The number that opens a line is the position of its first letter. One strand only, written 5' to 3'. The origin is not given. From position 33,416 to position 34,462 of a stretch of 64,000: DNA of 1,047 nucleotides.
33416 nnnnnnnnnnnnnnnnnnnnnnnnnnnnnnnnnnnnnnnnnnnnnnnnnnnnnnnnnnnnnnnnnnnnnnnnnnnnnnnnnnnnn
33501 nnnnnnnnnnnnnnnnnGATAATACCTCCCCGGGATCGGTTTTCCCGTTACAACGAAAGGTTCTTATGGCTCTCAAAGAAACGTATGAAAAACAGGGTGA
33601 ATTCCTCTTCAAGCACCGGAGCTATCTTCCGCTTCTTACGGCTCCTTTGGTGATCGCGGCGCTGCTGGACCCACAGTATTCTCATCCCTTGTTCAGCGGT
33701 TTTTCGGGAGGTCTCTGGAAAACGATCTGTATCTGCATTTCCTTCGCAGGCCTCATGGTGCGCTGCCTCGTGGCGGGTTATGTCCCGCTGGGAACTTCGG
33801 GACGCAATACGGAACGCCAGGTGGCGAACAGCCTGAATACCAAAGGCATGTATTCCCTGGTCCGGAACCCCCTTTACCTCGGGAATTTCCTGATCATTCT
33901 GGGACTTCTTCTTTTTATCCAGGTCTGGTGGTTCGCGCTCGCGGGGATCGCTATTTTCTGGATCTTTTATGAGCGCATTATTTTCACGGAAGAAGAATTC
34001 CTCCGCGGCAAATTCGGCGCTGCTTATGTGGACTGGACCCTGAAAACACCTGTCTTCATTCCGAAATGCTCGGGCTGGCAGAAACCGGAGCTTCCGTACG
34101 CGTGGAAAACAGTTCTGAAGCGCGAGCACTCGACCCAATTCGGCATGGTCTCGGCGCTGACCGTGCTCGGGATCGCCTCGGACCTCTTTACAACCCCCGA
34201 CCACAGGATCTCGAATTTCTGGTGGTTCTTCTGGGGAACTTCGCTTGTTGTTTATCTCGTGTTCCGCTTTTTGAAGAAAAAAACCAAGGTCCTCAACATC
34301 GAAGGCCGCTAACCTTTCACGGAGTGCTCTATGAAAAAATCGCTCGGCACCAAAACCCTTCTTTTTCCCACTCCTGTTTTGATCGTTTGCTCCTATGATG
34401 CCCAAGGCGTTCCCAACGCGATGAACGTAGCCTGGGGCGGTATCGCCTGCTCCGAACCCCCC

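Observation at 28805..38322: Long co-directional accessory operon coupling a B12-radical-SAM enzyme to TspO, DUF486, an ICMT-like methyltransferase and a flavin reductase, ending in crcB-DUF190-NlpC/P60-cstA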

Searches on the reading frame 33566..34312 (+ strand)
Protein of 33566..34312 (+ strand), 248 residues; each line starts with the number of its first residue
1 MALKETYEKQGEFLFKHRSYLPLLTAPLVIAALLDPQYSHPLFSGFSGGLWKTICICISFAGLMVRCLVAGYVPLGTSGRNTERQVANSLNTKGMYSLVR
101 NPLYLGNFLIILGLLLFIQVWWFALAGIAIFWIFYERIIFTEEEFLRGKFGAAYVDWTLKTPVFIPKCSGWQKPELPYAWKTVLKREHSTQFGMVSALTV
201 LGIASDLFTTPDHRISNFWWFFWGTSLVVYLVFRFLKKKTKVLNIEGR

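Call 4: search_protein_families(library=pfam, proteins=[window:33566-34312:+], max_evalue=0.01)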
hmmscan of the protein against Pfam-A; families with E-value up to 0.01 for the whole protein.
window:33566-34312:+ (248 aa): 3 families
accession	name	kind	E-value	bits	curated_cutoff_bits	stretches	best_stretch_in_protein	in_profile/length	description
PF04191.18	PEMT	-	1.1e-09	39.1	25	1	87-152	39-104/105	Phospholipid methyltransferase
PF04140.19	ICMT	-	4.1e-06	27.6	24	1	89-146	34-93/95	Isoprenylcysteine carboxyl methyltransferase (ICMT) family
PF12553.13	DUF3742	-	0.0022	18.5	27.2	1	81-126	26-70/120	Protein of unknown function (DUF3742)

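Call 5: search_protein_families(library=ncbifam, proteins=[window:33566-34312:+], max_evalue=0.01)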
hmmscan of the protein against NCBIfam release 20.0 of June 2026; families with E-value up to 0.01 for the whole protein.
window:33566-34312:+ (248 aa): 2 families
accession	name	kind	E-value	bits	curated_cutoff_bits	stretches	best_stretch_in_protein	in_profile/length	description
TIGR04571.1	LmtA_Leptospira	exception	9.1e-69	232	325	1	1-248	1-252/252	lipid A Kdo2 1-phosphate O-methyltransferase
NF040696.1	isopcys_mtase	equivalog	2.2e-11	44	160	1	89-167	111-189/190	protein-S-isoprenylcysteine O-methyltransferase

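Call 29: find_homologous_proteins(query=window:33566-34312:+, max_evalue=0.00001)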
Query window:33566-34312:+ (248 aa): 2511 proteins with E <= 0.00001 among 3395 candidates; the best 120 are listed.
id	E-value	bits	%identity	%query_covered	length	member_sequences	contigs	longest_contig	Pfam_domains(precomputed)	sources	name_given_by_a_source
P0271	5.8e-163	559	98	100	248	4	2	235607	PF04140.20,PF04191.19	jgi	jgi:protein-S-isoprenylcysteine O-methyltransferase Ste14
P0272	1.8e-153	528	93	100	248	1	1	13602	PF04140.20,PF04191.19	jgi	-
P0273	2.2e-152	524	92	100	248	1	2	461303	PF04140.20,PF04191.19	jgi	jgi:protein-S-isoprenylcysteine O-methyltransferase Ste14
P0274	2.2e-150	517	91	100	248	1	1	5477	PF04140.20,PF04191.19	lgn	-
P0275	2.5e-141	488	85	100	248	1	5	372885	PF04140.20,PF04191.19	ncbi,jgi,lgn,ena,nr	ncbi:MAG TPA: methyltransferase [Candidatus Omnitrophota bacterium]|nr:methyltransferase [Candidatus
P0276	3.1e-141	487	85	100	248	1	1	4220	PF04191.19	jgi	jgi:protein-S-isoprenylcysteine O-methyltransferase Ste14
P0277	5.3e-141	487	84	100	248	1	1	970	PF04140.20,PF04191.19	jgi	jgi:protein-S-isoprenylcysteine O-methyltransferase Ste14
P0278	6.6e-141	486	86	100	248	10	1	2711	PF04140.20,PF04191.19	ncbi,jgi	-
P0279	2.1e-140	485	83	100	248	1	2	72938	PF04140.20,PF04191.19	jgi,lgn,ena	jgi:protein-S-isoprenylcysteine O-methyltransferase Ste14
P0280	5.1e-140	483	84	100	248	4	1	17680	PF04140.20,PF04191.19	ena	-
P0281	8.9e-140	483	83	100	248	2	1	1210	PF04140.20,PF04191.19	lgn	-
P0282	1.5e-139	482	87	100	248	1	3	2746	PF04191.19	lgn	-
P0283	6.3e-139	480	84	100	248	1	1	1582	PF04140.20,PF04191.19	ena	-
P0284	6.4e-139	480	84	100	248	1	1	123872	PF04140.20,PF04191.19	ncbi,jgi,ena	ncbi:MAG: isoprenylcysteine carboxylmethyltransferase family protein [Candidatus Omnitrophota bacter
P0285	9.4e-139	479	83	100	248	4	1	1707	PF04140.20,PF04191.19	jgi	jgi:protein-S-isoprenylcysteine O-methyltransferase Ste14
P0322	7.4e-89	316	58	100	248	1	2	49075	PF04191.19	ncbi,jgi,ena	-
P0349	3.3e-80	287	51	100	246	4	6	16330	PF04140.20,PF04191.19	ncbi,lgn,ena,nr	ncbi:MAG: isoprenylcysteine carboxylmethyltransferase family protein [Nitrospirae bacterium]|nr:isop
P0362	1.8e-79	285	52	100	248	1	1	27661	PF04140.20,PF04191.19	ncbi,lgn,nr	ncbi:MAG: DUF1295 domain-containing protein [Deltaproteobacteria bacterium]|nr:DUF1295 domain-contai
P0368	6.4e-79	283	52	100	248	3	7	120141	PF04191.19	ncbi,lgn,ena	-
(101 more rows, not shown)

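Call 30: find_encoding_contigs(protein=P0322, flank=10000, max_places=1)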
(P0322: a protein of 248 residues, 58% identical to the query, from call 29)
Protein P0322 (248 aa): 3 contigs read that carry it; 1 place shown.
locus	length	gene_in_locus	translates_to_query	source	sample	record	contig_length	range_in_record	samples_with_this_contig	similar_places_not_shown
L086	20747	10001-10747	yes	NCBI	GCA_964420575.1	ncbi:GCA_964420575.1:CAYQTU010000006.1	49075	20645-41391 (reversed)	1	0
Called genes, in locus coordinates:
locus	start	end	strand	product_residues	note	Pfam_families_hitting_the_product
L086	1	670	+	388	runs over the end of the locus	PF01938:TRAM (weak), PF05958:tRNA_U5-meth_tr (weak)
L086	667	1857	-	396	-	PF00890:FAD_binding_2 (weak), PF01134:GIDA (faint), PF01266:DAO (faint), PF03486:HI0933_like, PF07992:Pyr_redox_2 (faint), PF12831:FAD_oxidored, PF13738:Pyr_redox_3 (faint), PF22780:HI0933_like_1st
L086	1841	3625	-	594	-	PF08497:Radical_SAM_N, PF11842:DUF3362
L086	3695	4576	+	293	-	PF11449:ArsP_2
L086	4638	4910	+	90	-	PF01169:GDT1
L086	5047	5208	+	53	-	-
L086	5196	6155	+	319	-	PF03773:ArsP_1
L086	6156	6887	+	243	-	PF00849:PseudoU_synth_2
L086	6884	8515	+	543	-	PF02310:B12-binding, PF04055:Radical_SAM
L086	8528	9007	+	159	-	PF03073:TspO_MBR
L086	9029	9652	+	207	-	PF09335:VTT_dom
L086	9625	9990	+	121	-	PF04342:DMT_6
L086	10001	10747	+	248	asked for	PF04191:PEMT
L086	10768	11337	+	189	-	PF01613:Flavin_Reduct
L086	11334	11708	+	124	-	PF02537:CRCB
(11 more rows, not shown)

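Call 31: find_encoding_contigs(protein=P0349, flank=8000, max_places=1)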
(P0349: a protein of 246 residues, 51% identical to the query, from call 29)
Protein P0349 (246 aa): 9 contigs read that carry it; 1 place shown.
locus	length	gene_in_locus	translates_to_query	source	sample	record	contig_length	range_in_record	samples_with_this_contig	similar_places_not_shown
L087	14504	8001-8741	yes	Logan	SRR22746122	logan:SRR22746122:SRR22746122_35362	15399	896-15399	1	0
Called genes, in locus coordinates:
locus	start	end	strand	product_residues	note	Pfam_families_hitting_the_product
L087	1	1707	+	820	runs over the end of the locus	PF00690:Cation_ATPase_N, PF00122:E1-E2_ATPase, PF00702:Hydrolase, PF13246:Cation_ATPase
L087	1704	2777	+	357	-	PF00512:HisKA, PF02518:HATPase_c, PF14501:HATPase_c_5 (faint)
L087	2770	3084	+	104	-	-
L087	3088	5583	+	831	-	PF00690:Cation_ATPase_N, PF00122:E1-E2_ATPase, PF00702:Hydrolase, PF13246:Cation_ATPase, PF00689:Cation_ATPase_C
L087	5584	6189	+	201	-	PF09335:VTT_dom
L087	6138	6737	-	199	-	PF01569:PAP2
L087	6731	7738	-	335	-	PF00149:Metallophos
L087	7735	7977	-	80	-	-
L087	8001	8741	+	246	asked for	PF04191:PEMT, PF04140:ICMT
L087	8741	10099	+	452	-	PF09335:VTT_dom, PF01569:PAP2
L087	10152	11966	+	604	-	PF02705:K_trans, PF22776:K_trans_C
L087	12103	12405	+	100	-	-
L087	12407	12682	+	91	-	-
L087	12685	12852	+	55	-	-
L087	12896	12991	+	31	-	-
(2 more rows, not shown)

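Call 32: find_encoding_contigs(protein=P0362, flank=8000, max_places=1)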
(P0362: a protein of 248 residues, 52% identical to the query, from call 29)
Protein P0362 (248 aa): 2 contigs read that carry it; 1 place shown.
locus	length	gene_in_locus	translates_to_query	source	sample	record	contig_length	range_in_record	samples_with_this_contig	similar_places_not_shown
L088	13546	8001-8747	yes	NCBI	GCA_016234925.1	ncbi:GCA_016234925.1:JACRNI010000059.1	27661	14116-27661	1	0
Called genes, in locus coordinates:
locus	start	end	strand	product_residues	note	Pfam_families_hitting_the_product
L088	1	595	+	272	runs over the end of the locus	PF01578:Cytochrom_C_asm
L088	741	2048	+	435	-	PF05201:GlutR_N, PF01488:Shikimate_DH, PF03807:F420_oxidored (weak), PF13241:NAD_binding_7 (faint), PF00745:GlutR_dimer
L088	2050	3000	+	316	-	PF01379:Porphobil_deam, PF03900:Porphobil_deamC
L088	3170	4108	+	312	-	PF02558:ApbA, PF08546:ApbA_C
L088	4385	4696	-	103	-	PF21716:dnstrm_HI1420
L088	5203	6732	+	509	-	PF00590:TP_methylase, PF02602:HEM4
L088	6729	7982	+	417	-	PF13353:Fer4_12 (weak), PF04055:Radical_SAM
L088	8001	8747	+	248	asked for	PF04140:ICMT, PF04191:PEMT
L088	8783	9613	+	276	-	PF00490:ALAD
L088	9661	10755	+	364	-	PF04055:Radical_SAM, PF13186:SPASM (weak)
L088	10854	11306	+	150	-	PF13404:HTH_AsnC-type, PF13412:HTH_24 (weak), PF22451:NirdL-like_HTH, PF17805:AsnC_trans_reg2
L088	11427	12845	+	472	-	PF00289:Biotin_carb_N, PF01071:GARS_A (weak), PF02786:CPSase_L_D2, PF08443:RimK (faint), PF07478:Dala_Dala_lig_C, PF02785:Biotin_carb_C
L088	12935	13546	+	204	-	PF00682:HMGL-like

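Call 33: find_encoding_contigs(protein=P0368, flank=8000, max_places=1)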
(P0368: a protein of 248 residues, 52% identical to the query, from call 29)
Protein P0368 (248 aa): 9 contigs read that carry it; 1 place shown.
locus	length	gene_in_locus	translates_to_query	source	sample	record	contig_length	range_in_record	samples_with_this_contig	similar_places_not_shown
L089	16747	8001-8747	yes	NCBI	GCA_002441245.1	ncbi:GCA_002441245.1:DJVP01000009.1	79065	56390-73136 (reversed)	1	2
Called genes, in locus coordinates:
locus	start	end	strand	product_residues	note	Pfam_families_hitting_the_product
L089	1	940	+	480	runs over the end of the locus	PF02310:B12-binding, PF04055:Radical_SAM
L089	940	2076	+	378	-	PF04055:Radical_SAM, PF13186:SPASM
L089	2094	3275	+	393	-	PF01136:Peptidase_U32 (weak)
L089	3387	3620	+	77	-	PF09383:NIL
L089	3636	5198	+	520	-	PF05496:RuvB_N (weak), PF13177:DNA_pol3_delta2, PF00004:AAA, PF07728:AAA_5 (faint), PF22608:DNAX_ATPase_lid, PF12169:DNA_pol3_gamma3, PF20964:DnaX_C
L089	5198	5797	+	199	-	PF21176:RecR_HhH, PF02132:RecR_ZnF (weak), PF13662:Toprim_4, PF01751:Toprim, PF21175:RecR_C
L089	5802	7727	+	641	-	PF00005:ABC_tran, PF02463:SMC_N (faint), PF03193:RsgA_GTPase (faint), PF13555:AAA_29 (faint), PF13401:AAA_22 (faint), PF12848:ABC_tran_Xtn, PF00005:ABC_tran, PF13304:AAA_21 (weak)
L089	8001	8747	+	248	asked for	PF04191:PEMT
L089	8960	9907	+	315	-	PF05170:AsmA, PF05359:DUF748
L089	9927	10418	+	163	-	-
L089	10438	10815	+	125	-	-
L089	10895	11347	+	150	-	-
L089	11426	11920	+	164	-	-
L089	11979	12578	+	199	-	PF14512:TM1586_NiRdase (faint), PF00881:Nitroreductase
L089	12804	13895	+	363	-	PF00478:IMPDH (faint), PF01645:Glu_synthase (faint), PF03060:NMO, PF01180:DHO_dh (faint)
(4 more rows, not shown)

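Call 41: find_related_loci(query=A2, collection=metagenome_contigs, flank=8000)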
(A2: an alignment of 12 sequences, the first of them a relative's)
Query A2 (248 aa) in metagenome_contigs; peptide patterns used: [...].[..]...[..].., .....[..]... (x = any residue, [..] = any of these).
600 stretches matched a pattern (row limit reached: there are more); 575 encode a relative of the query (tblastn E <= 1e-3); the best 80 are kept; 80 distinct loci.
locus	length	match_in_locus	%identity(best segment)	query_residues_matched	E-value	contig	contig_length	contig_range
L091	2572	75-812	66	1-248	5e-109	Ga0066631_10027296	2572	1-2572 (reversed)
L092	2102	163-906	60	1-248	2e-105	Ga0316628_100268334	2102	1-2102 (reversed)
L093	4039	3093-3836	62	1-248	9e-101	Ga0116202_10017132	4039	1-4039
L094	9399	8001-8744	63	1-248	7e-99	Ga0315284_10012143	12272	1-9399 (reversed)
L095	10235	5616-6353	62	1-248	4e-98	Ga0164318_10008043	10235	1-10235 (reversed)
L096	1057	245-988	58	1-248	2e-106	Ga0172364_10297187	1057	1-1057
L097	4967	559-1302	56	1-248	1e-94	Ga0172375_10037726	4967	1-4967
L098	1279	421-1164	57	1-248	2e-101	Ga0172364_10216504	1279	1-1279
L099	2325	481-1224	57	1-248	6e-97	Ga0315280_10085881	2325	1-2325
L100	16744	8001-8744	56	1-248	2e-93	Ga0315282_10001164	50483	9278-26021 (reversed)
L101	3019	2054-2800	57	1-248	3e-94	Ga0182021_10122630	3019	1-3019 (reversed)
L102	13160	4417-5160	59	1-248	1e-91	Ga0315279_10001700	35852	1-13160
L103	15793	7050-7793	54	1-248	7e-91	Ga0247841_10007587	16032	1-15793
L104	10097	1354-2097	58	1-248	1e-90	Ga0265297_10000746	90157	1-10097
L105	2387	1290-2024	55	1-248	1e-93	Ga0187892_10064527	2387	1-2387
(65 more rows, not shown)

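Call 55: search_solved_structures(query=window:33566-34312:+, max_evalue=0.01)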
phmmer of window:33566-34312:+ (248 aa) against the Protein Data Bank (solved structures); distinct sequences matched with E-value up to 0.01: 3.
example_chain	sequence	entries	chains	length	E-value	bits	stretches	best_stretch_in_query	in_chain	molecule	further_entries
5v7p_A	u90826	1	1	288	3.8e-05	26.6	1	54-171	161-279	Protein-S-isoprenylcysteine O-methyltransferase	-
5vg9_A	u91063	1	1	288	5e-05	26.2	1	56-171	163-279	Protein-S-isoprenylcysteine O-methyltransferase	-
4a2n_B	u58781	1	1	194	0.00026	23.9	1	87-167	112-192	ISOPRENYLCYSTEINE CARBOXYL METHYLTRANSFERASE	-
